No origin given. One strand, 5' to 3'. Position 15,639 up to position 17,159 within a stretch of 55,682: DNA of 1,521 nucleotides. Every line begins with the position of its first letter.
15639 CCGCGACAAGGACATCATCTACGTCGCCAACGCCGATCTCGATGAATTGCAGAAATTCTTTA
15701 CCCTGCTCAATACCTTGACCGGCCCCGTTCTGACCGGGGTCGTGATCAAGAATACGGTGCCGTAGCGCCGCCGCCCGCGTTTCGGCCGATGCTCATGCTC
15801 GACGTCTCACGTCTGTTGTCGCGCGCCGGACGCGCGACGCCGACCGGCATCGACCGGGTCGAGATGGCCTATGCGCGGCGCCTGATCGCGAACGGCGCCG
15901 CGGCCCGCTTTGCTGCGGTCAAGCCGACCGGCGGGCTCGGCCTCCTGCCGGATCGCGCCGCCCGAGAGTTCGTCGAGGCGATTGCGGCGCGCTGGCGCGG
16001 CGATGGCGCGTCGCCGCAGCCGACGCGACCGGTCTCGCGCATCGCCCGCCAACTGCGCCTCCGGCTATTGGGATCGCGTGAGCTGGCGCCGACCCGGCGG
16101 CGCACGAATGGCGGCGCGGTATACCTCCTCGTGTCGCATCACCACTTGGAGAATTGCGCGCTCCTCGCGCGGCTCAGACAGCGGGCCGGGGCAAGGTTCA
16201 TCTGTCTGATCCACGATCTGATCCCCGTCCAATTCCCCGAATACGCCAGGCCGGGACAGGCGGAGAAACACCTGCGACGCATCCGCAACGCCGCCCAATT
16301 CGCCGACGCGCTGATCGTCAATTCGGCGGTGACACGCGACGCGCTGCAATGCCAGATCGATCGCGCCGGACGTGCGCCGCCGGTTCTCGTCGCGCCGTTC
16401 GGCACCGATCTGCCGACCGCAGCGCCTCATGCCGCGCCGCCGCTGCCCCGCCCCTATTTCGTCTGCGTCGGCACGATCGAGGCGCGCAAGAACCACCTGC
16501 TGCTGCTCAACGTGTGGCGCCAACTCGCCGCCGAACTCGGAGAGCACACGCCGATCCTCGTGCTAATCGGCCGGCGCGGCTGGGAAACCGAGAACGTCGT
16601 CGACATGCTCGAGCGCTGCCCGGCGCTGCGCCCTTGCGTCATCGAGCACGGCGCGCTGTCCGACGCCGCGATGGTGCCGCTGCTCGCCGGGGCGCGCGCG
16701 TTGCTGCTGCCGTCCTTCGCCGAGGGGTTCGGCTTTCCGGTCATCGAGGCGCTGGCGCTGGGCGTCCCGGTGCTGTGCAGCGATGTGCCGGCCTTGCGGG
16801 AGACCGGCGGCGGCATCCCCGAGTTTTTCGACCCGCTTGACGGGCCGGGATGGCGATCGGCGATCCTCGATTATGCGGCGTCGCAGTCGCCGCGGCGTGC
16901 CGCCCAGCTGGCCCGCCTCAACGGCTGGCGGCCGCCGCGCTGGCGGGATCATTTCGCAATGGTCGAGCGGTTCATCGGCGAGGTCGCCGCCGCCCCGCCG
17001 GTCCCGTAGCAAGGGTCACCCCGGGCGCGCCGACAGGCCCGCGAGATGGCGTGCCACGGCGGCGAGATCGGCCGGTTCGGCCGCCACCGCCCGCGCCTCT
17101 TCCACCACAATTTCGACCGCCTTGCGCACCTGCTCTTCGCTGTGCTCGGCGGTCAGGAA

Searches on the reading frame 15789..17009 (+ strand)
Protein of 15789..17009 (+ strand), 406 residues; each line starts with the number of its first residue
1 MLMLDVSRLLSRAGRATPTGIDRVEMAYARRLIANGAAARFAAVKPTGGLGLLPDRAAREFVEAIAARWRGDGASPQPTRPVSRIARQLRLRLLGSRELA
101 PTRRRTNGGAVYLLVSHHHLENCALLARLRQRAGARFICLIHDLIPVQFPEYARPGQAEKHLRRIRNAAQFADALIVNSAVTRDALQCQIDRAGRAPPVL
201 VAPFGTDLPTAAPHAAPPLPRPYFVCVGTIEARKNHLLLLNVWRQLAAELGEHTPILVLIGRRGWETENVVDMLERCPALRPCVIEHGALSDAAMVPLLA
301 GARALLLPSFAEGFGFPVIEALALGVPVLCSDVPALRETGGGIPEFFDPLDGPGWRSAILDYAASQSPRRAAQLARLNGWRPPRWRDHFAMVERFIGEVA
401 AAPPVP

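Call 7: search_protein_families(library=pfam, proteins=[window:15789-17009:+], max_evalue=0.001)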
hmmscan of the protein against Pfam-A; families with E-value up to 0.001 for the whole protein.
window:15789-17009:+ (406 aa): 4 families
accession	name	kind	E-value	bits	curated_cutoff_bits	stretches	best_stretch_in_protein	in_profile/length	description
PF13692.12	Glyco_trans_1_4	-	7.5e-17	62.3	27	1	221-338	1-113/142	Glycosyl transferases group 1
PF00534.26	Glycos_transf_1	-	3.2e-15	56.5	26.4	1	219-338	13-129/172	Glycosyl transferases group 1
PF20706.3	GT4-conflict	-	6e-11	42.4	26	1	145-332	116-312/385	Family 4 Glycosyltransferase in conflict systems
PF13439.12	Glyco_transf_4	-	6.1e-06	26.8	28.5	1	91-188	56-150/170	Glycosyltransferase Family 4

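Call 11: search_protein_families(library=ncbifam, proteins=[window:15789-17009:+], max_evalue=0.001)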
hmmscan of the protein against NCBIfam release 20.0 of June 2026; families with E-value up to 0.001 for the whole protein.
window:15789-17009:+ (406 aa): 9 families
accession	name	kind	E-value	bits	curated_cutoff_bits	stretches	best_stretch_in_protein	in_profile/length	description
TIGR04047.1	MSMEG_0565_glyc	hypoth_equivalog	5.7e-18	65.1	259.85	1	222-359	194-335/373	MSMEG_0565 family glycosyltransferase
NF041876.1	EPS_EpsE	equivalog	3.9e-08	33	400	1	186-338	176-332/389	exopolysaccharide biosynthesis GT4 family glycosyltransferase EpsE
TIGR03088.1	stp2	hypoth_equivalog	3.2e-07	29.7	409.05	1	224-336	197-307/374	TIGR03088 family PEP-CTERM/XrtA system glycosyltransferase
NF047684.1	TeichurnBiosyTuaC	equivalog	1.4e-06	27.5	550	1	276-337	264-325/391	teichuronic acid biosynthesis protein TuaC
NF038229.1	Glyco4_Geo_Pelo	equivalog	3.2e-06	26.4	400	1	160-334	98-270/338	GPMC system family 4 glycosyltransferase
TIGR03999.1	thiol_BshA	equivalog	5.1e-05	22.4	273.7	1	257-338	232-309/375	N-acetyl-alpha-D-glucosaminyl L-malate synthase BshA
TIGR03449.1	mycothiol_MshA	equivalog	0.00026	20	462.5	1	224-336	223-338/406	D-inositol-3-phosphate glycosyltransferase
NF038295.1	EPS_HpsP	equivalog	0.00027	20.1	550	1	227-332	213-318/388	hormogonium polysaccharide biosynthesis glycosyltransferase HpsP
NF053787.1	GlcN_PG_synth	equivalog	0.00028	19.9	480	1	290-339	250-299/361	N-acetylglucosaminyl phosphatidylglycerol synthase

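Call 61: search_solved_structures(query=window:15789-17009:+, max_evalue=0.001)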
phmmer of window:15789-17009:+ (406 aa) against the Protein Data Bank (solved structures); distinct sequences matched with E-value up to 0.001: 2.
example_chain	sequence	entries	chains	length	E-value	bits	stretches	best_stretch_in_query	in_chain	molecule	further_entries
7qsg_A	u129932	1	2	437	8.6e-07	31.6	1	167-342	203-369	D-inositol 3-phosphate glycosyltransferase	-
6kih_A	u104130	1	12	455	4.7e-05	25.9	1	128-339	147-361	Tll1590 protein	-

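Call 93: find_homologous_proteins(query=window:15789-17009:+, max_evalue=1e-30)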
Query window:15789-17009:+ (406 aa): 5058 proteins with E <= 1e-30 among 8000 candidates; the best 120 are listed.
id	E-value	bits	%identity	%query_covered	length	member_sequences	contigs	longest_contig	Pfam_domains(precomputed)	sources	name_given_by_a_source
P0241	6.1e-261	884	99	100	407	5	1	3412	PF00534.27,PF26334.1,PF13439.13,PF20706.4,PF13692.13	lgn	-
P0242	1.0e-222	758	86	100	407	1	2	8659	PF00534.27,PF26334.1,PF13439.13,PF20706.4,PF13692.13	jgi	jgi:glycosyltransferase involved in cell wall biosynthesis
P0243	8.1e-220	748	84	100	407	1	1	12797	PF00534.27,PF13439.13,PF20706.4,PF13692.13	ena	-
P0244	1.9e-218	744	84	100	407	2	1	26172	PF00534.27,PF13439.13,PF20706.4,PF13692.13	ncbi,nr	ncbi:MAG TPA: glycosyltransferase family 1 protein [Stellaceae bacterium]|nr:glycosyltransferase fam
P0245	2.7e-203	694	80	100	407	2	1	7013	PF00534.27,PF20706.4,PF13692.13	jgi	jgi:glycosyltransferase involved in cell wall biosynthesis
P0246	5.6e-203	693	78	100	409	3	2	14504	PF00534.27,PF13439.13,PF20706.4,PF13692.13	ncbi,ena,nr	ncbi:MAG TPA: glycosyltransferase family 1 protein [Stellaceae bacterium]|nr:glycosyltransferase fam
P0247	7.1e-196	669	77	100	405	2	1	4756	PF00534.27,PF26334.1,PF13439.13,PF20706.4,PF13692.13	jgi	jgi:glycosyltransferase involved in cell wall biosynthesis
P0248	7.0e-194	663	76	100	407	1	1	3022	PF00534.27,PF26334.1,PF20706.4,PF13692.13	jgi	jgi:glycosyltransferase involved in cell wall biosynthesis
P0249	2.1e-191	655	75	100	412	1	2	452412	PF00534.27,PF26334.1,PF13439.13,PF20706.4,PF13692.13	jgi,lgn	jgi:glycosyltransferase involved in cell wall biosynthesis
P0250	1.6e-190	652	76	100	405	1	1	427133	PF00534.27,PF20706.4,PF13692.13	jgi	jgi:glycosyltransferase involved in cell wall biosynthesis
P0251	3.2e-182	624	70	100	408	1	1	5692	PF00534.27,PF20706.4,PF13692.13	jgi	jgi:glycosyltransferase involved in cell wall biosynthesis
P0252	3.5e-181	621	72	99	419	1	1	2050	PF00534.27,PF13439.13,PF20706.4,PF13692.13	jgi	-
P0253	4.6e-181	620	72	99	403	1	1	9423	PF00534.27,PF13439.13,PF20706.4,PF13692.13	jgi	jgi:glycosyltransferase involved in cell wall biosynthesis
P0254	6.4e-181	620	71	99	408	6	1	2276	PF00534.27,PF20706.4,PF13692.13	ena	-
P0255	5.6e-180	617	71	99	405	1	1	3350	PF00534.27,PF20706.4,PF13692.13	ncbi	-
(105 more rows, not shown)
